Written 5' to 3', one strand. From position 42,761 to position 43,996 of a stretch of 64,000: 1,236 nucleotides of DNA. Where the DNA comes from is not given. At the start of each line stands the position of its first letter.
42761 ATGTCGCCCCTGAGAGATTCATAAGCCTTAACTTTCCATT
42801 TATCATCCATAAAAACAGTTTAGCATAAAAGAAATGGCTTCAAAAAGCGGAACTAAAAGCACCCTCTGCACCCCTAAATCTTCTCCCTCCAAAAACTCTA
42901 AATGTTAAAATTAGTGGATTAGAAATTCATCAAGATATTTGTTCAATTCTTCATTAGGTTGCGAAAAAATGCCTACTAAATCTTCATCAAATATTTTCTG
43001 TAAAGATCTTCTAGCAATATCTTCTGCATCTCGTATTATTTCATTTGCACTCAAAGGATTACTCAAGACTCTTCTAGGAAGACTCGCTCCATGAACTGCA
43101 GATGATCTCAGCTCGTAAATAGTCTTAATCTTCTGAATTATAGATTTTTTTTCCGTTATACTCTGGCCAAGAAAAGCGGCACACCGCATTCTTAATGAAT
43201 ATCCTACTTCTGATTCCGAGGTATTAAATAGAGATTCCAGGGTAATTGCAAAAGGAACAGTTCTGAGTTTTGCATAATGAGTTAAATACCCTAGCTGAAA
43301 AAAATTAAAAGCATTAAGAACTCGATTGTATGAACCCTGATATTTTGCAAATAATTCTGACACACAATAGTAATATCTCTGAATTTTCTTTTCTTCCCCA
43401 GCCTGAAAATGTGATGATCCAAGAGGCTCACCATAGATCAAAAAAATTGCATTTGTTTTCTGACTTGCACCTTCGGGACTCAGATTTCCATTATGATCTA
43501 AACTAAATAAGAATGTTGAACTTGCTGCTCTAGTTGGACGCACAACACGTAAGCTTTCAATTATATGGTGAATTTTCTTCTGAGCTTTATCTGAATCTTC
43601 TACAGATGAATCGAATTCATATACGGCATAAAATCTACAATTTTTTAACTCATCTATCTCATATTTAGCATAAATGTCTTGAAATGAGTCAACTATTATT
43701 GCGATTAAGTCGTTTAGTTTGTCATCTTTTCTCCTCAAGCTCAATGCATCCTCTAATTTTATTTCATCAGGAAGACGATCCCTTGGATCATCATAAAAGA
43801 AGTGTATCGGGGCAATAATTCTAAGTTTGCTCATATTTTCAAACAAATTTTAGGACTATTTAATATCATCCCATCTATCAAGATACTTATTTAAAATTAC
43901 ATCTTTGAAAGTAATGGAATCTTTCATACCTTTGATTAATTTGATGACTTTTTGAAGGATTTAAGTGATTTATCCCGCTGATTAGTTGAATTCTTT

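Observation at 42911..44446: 311-aa protein with HEPN-type Rx4HG motif plus two unknown small ORFs next to the TA pair: candidate abortive-infection module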

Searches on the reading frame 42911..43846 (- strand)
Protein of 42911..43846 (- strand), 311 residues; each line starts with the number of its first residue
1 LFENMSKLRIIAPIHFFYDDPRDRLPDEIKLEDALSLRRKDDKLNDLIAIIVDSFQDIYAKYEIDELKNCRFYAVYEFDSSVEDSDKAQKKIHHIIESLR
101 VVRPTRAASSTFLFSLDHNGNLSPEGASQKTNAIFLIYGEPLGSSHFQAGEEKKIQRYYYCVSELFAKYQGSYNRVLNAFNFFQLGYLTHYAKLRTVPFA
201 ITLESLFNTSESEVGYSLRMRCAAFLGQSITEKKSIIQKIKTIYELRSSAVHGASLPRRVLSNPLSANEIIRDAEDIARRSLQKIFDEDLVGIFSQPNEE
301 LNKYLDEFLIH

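Call 3: search_protein_families(library=pfam, proteins=[window:42911-43846:-], max_evalue=1)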
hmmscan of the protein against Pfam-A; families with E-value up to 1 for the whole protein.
window:42911-43846:- (311 aa): 0 families

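Call 4: search_protein_families(library=padloc, proteins=[window:42911-43846:-], max_evalue=1)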
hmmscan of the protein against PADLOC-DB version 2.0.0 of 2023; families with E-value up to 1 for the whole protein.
window:42911-43846:- (311 aa): 0 families

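Call 5: search_protein_families(library=ncbifam, proteins=[window:42911-43846:-], max_evalue=1)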
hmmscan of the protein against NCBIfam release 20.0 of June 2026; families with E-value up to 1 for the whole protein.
window:42911-43846:- (311 aa): 1 family
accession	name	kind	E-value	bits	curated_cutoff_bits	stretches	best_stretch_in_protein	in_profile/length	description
NF045871.1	MBA_Nterm_para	domain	0.13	12.1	55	1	50-92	42-89/132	MBA family surface membrane protein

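Call 6: find_homologous_proteins(query=window:42911-43846:-, max_evalue=0.001)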
Query window:42911-43846:- (311 aa): 12 proteins with E <= 0.001 among 1427 candidates.
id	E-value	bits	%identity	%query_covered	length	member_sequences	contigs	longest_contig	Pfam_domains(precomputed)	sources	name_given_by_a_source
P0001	3.2e-198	675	100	99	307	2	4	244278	-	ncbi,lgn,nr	ncbi:MAG: hypothetical protein HYW62_03860 [Candidatus Levybacteria bacterium]|nr:hypothetical prote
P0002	2.6e-128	446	65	98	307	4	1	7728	-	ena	-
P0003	1.4e-120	420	62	98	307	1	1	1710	-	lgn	-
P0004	1.4e-117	410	63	97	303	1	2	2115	-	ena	-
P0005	4.9e-116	405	58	98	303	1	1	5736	-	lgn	-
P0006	2.2e-115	403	60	98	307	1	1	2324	-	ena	-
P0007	3.1e-111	390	59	97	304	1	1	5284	-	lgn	-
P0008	4.3e-111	389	57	97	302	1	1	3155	-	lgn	-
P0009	3.9e-104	366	56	98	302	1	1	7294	-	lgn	-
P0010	6.6e-98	346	52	98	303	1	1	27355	-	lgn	-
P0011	8.0e-95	336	51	98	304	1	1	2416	-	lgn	-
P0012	4.2e-61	225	63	57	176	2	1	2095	-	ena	-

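Call 8: search_solved_structures(query=window:42911-43846:-, max_evalue=10)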
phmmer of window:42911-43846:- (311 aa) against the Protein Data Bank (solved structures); distinct sequences matched with E-value up to 10: 2.
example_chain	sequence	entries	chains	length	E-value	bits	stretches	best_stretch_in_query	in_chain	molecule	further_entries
6gzf_A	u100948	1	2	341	1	12.1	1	113-168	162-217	Glutathione S-transferase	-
2lh9_A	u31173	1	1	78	1.8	11.3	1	167-205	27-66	Tudor domain-containing protein 7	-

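Call 11: find_encoding_contigs(protein=P0010, flank=8000, max_places=4)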
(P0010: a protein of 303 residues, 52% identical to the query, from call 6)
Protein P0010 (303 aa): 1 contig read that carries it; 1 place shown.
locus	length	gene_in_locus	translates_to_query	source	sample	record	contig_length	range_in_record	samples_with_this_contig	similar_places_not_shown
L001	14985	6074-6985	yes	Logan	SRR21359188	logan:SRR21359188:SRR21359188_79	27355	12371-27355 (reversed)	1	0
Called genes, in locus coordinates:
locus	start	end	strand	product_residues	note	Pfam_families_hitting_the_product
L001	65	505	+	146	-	PF00293:NUDIX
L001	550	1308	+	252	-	-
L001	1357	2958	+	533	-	PF02366:PMT, PF13231:PMT_2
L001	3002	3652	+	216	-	PF13462:Thioredoxin_4, PF01323:DSBA, PF13743:Thioredoxin_5 (weak)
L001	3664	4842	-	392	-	PF07690:MFS_1, PF05977:MFS_3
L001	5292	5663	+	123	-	-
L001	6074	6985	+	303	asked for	-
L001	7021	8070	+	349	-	PF00350:Dynamin_N (faint), PF01926:MMR_HSR1, PF02421:FeoB_N (weak), PF06071:YchF-GTPase_C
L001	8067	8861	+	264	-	PF06182:ABC2_membrane_6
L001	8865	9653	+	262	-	PF06182:ABC2_membrane_6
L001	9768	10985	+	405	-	PF00919:UPF0004, PF04055:Radical_SAM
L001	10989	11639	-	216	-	-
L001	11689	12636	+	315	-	PF01745:IPT (weak), PF01715:IPPT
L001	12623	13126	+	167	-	-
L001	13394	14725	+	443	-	PF01695:IstB_IS21 (weak), PF00308:Bac_DnaA, PF00004:AAA (weak), PF08299:Bac_DnaA_C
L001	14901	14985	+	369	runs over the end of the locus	PF00712:DNA_pol3_beta, PF02767:DNA_pol3_beta_2, PF02768:DNA_pol3_beta_3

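Call 12: find_encoding_contigs(protein=P0002, flank=8000, max_places=3)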
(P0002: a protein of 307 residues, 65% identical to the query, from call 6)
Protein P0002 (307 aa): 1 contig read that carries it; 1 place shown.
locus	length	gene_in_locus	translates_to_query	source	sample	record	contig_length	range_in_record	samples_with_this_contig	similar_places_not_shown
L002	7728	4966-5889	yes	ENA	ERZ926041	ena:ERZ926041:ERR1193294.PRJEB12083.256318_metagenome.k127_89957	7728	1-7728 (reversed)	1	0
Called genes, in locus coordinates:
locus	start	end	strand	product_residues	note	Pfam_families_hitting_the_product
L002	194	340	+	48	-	-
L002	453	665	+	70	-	-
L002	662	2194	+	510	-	PF00239:Resolvase, PF07508:Recombinase, PF13408:Zn_ribbon_recom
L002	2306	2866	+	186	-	PF00578:AhpC-TSA, PF08534:Redoxin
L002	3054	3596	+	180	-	PF00583:Acetyltransf_1, PF13673:Acetyltransf_10 (weak), PF13508:Acetyltransf_7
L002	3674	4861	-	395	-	-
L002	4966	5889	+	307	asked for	-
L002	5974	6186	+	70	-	-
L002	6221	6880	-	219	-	-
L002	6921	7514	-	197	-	-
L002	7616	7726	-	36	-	?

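Call 13: find_encoding_contigs(protein=P0009, flank=8000, max_places=3)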
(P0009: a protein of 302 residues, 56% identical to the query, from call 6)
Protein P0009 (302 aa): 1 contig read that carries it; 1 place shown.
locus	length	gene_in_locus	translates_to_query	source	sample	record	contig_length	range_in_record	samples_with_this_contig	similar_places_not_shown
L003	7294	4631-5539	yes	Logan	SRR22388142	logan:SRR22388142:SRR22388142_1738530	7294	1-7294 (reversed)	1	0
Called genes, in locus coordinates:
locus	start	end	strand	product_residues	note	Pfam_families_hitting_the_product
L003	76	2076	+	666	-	PF01555:N6_N4_Mtase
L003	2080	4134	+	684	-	PF04851:ResIII, PF18766:SWI2_SNF2 (weak)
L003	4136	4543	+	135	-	PF08722:Tn7_TnsA-like_N (weak)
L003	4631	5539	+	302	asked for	-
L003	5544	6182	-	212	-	-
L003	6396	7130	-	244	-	PF10544:T5orf172, PF13455:MUG113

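Call 14: find_encoding_contigs(protein=P0005, flank=8000, max_places=3)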
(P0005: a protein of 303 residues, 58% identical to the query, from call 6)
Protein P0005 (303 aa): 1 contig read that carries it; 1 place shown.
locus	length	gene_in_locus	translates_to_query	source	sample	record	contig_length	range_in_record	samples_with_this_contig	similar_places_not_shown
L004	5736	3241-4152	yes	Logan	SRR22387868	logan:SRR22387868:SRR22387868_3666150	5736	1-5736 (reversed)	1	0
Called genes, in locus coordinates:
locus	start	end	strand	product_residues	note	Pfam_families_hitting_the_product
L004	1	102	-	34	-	?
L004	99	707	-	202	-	-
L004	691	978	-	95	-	-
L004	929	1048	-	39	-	-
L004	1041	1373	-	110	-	-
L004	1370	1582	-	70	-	-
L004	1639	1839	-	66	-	-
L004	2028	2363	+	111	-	-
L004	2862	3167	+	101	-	-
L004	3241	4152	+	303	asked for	-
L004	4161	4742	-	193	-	-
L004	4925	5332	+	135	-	-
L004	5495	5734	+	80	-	?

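Call 15: find_encoding_contigs(protein=P0007, flank=8000, max_places=3)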
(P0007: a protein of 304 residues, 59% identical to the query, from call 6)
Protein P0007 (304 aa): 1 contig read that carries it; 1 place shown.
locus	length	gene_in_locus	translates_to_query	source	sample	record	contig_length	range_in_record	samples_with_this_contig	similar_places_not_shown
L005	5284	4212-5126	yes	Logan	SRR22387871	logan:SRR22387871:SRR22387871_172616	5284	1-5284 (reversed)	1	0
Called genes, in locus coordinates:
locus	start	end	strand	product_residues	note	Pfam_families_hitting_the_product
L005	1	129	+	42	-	?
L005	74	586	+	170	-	-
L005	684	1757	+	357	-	PF05362:Lon_C (weak), PF13541:ChlI, PF00158:Sigma54_activat (faint), PF01078:Mg_chelatase, PF05496:RuvB_N (faint), PF07728:AAA_5, PF00493:MCM (weak)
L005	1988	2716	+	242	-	PF09136:Glucodextran_B (weak)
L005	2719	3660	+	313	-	PF00565:SNase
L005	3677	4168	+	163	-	-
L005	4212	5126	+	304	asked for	-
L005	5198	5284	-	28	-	?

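Call 16: search_protein_representatives(protein=window:42911-43846:-)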
Query: 311 residues. Proteins with E-value up to 0.001 (for the whole library): 1052; up to 1e-10: 54; up to 1e-30: 5. The best 150 are listed.
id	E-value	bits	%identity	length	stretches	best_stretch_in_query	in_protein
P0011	2.5e-95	335.7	51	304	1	7-310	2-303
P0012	1.3e-61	225.1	63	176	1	136-310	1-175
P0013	3.0e-43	164.8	33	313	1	8-299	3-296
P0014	1.4e-38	149.5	32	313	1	10-302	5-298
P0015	9.5e-35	136.9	35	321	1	7-291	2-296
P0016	2.1e-29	119.4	31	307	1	25-310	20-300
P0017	5.0e-27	111.6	30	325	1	10-296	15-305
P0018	1.6e-24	103.4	28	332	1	37-310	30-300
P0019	1.7e-23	100.0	27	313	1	59-310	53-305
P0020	5.6e-23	98.3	27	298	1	10-305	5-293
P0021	1.6e-22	96.8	33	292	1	85-308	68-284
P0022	2.3e-19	86.4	29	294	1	44-309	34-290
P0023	6.0e-19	85.1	46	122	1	197-299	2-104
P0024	1.2e-18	84.1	30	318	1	71-306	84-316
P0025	2.4e-18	83.1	28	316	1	41-307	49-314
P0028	7.3e-18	81.5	28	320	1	84-311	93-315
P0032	1.2e-15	74.2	35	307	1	169-309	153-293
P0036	3.5e-15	72.7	28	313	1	65-306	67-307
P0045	6.0e-13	65.4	37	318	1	173-305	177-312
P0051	3.7e-12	62.8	36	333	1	197-309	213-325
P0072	3.3e-10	56.4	28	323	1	45-311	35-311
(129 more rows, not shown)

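Call 18: search_protein_families(library=pfam, alignment_id=A2, max_evalue=0.01)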
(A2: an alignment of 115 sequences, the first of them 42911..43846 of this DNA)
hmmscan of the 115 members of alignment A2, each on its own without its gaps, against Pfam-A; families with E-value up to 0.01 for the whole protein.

A. member 1, window:42911-43846:- (311 aa): 0 families

B. families by the number of members that match (of 115 scanned): 7 families
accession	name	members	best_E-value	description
PF17561.7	TssO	1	6.8e-05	Type VI secretion system, TssO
PF22139.1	XPD_arch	1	0.00027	DNA repair helicase XPD, arch domain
PF00271.37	Helicase_C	1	0.0071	Helicase conserved C-terminal domain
PF21373.2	ZNHIT3_C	1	0.0077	Zinc finger HIT domain-containing protein 3, C-terminal domain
PF18739.6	HEPN_Apea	1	0.0078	Apea-like HEPN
PF18515.6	Rh5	1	0.0083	Rh5 coiled-coil domain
PF24531.2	ANC1_spectrin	1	0.0086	Nuclear anchorage protein 1, spectrin repeat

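Call 20: search_solved_structures(query=A2, max_evalue=10, show_alignments=2)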
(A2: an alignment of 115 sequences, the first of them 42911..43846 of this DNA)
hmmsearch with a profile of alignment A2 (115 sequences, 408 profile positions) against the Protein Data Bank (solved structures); distinct sequences matched with E-value up to 10: 2.
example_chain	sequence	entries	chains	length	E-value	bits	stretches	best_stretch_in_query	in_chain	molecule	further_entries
9hxm_A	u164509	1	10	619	0.011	18.3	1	228-264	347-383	Putative bacterial antiviral defense protein Ec4ApeA from Escherichia coli strain 10434wH1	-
3u7i_A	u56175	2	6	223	0.23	13.9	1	26-98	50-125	FMN-dependent NADH-azoreductase 1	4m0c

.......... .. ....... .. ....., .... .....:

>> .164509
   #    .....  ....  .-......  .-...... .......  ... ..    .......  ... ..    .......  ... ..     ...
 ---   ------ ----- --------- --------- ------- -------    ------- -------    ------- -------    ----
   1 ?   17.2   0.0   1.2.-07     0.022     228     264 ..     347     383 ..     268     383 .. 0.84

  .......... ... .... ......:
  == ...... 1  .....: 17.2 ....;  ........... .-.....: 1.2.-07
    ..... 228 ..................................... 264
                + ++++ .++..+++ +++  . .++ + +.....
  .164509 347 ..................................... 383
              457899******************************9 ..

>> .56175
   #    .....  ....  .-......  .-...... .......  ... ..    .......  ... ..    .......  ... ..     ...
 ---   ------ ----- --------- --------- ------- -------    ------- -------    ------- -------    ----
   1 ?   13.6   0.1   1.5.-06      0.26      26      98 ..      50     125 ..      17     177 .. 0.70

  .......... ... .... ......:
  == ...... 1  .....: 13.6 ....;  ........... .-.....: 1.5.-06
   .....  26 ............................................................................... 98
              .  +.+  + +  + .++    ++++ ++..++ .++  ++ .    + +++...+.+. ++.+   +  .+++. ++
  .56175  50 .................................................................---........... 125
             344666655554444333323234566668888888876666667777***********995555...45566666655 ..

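Call 23: find_encoding_contigs(protein=P0001, flank=6000, max_places=4)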
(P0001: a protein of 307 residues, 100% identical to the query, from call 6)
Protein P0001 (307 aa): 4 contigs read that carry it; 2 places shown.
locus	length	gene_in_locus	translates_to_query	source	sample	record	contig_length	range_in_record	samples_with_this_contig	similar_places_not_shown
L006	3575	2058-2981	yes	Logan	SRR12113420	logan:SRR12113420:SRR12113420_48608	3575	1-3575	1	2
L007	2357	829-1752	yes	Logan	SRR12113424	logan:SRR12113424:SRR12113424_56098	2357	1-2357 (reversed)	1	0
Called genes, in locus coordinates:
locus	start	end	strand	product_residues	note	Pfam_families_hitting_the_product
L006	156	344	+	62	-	-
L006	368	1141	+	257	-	PF01551:Peptidase_M23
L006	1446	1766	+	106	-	-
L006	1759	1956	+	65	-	-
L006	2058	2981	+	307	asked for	-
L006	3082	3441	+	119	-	PF05973:Gp49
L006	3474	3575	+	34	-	?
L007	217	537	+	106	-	-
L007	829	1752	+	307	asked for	-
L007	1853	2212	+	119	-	PF05973:Gp49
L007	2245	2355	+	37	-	?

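Call 32: predict_structure(alignment_id=A2)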
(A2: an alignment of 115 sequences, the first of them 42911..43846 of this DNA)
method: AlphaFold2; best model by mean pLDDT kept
length: 311 residues; sequences in the alignment: 115
mean_pLDDT: 95.2   pTM: 0.93
mean pLDDT of the five models: 95.2, 94.8, 94.7, 94.7, 94.5
residues with pLDDT >= 90: 288; 70-90: 19; 50-70: 4; < 50: 0
segments of 3 or more residues with pLDDT < 50: none
pLDDT, mean of each block of 10 residues (from residue 1): 86 97 98 98 95 93 95 98 96 97 96 96 91 78 95 98 97 97 96 94 98 96 98 98 96 93 92 97 98 98 97 82
secondary structure, 60 per line:
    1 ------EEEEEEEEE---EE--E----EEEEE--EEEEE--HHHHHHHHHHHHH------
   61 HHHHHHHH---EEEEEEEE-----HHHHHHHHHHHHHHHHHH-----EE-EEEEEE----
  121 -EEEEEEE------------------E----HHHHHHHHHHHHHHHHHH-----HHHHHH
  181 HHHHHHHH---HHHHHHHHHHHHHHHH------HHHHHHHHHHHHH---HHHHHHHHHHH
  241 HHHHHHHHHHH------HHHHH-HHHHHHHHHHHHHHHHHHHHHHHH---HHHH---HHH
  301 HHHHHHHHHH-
elements in order: E7-15 E28-32 E35-39 H42-54 H61-68 E72-79 H85-102 E111-116 E122-128 H152-169 H175-188 H192-207 H214-226 H230-251 H258-262 H264-287 H291-294 H298-310

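Call 47: fold_search(model_id=the predicted structure, library=pdb)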
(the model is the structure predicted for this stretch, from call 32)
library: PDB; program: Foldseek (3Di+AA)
matches with E <= 10: 367; with E <= 0.001: 0
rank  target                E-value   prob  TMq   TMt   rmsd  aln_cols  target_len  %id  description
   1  8hki_D                1.8e-01  0.09  0.14  0.16  16.8       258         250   11  Human TRiC open state (released 2023-12-13)
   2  7z0l_B                2.1e-01  0.08  0.13  0.11  19.2       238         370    9  IL-27 signalling complex (released 2022-07-27)
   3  9o3e_V                3.1e-01  0.06  0.11  0.15  19.1       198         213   10  Plasmodium falciparum 20S proteasome bound to inhibitor 159 (released 2025-11-12)
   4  7dr6_I                3.1e-01  0.05  0.12  0.16  18.9       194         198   13  PA28alpha-beta in complex with immunoproteasome (released 2021-01-20)
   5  7dr6_T                4.6e-01  0.06  0.12  0.17  18.4       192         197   13  PA28alpha-beta in complex with immunoproteasome (released 2021-01-20)
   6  6r70_S                5.1e-01  0.04  0.10  0.12  16.9       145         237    8  Endogeneous native human 20S proteasome (released 2019-07-03)
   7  8zux_A                5.4e-01  0.12  0.14  0.09  11.6       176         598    8  Structure of G668R-hPCC (released 2025-11-19)
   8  5lf6_S                6.4e-01  0.03  0.09  0.11  16.9       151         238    8  Human 20S proteasome complex with Z-LLY-ketoaldehyde at 2.1 Angstrom (released 2016-08-17)
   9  9yx1_S                6.7e-01  0.08  0.13  0.10  12.0       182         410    6  Structure of the long chain acyl-CoA carboxylase complex from Mycobacterium smegmatis (released 2025-11-26)
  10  8ysx_G                6.7e-01  0.03  0.10  0.12  17.3       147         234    7  canine immunoproteasome 20S subunit in complex with compound 2 (released 2024-07-31)
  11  3nix_B                7.1e-01  0.04  0.14  0.12  16.8       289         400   10  Crystal structure of flavoprotein/dehydrogenase from Cytophaga hutchinsonii. Northeast Structural Genomics Consortium  (released 2010-06-30)
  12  2r7m                  7.5e-01  0.05  0.12  0.10  16.2       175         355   15  Crystal structure of FAICAR synthetase (PurP) from M. jannaschii complexed with AMP (released 2007-12-04)
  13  2r84_B                7.9e-01  0.06  0.11  0.11  15.8       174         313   12  Crystal structure of PurP from Pyrococcus furiosus complexed with AMP and AICAR (released 2007-12-04)
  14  7yfk_B                7.9e-01  0.04  0.16  0.17  21.8       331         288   14  The structure of human pregnane X receptor in complex with an SRC-1 coactivator peptide and a limonoid compound, nomil (released 2023-06-14)
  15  7nan_E                7.9e-01  0.03  0.11  0.13  16.7       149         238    7  Human 20S proteasome core particle (released 2022-11-02)
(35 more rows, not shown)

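Call 53: find_related_loci(query=A5, collection=genome_contigs, flank=5000)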
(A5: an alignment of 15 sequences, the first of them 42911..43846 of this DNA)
Query A5 (311 aa) in genome_contigs; peptide patterns used: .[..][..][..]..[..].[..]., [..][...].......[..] (x = any residue, [..] = any of these).
127 stretches matched a pattern, but none encodes a relative of the query by tblastn (E <= 1e-3).

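Call 61: search_protein_families(library=padloc, alignment_id=A2, max_evalue=0.01)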
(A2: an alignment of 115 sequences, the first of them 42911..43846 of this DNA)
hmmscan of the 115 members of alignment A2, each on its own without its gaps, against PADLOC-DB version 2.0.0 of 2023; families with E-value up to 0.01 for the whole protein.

A. member 1, window:42911-43846:- (311 aa): 0 families

B. families by the number of members that match (of 115 scanned): 1 family
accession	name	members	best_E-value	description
PDLC04024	PD-T4-10_B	1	0.0035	-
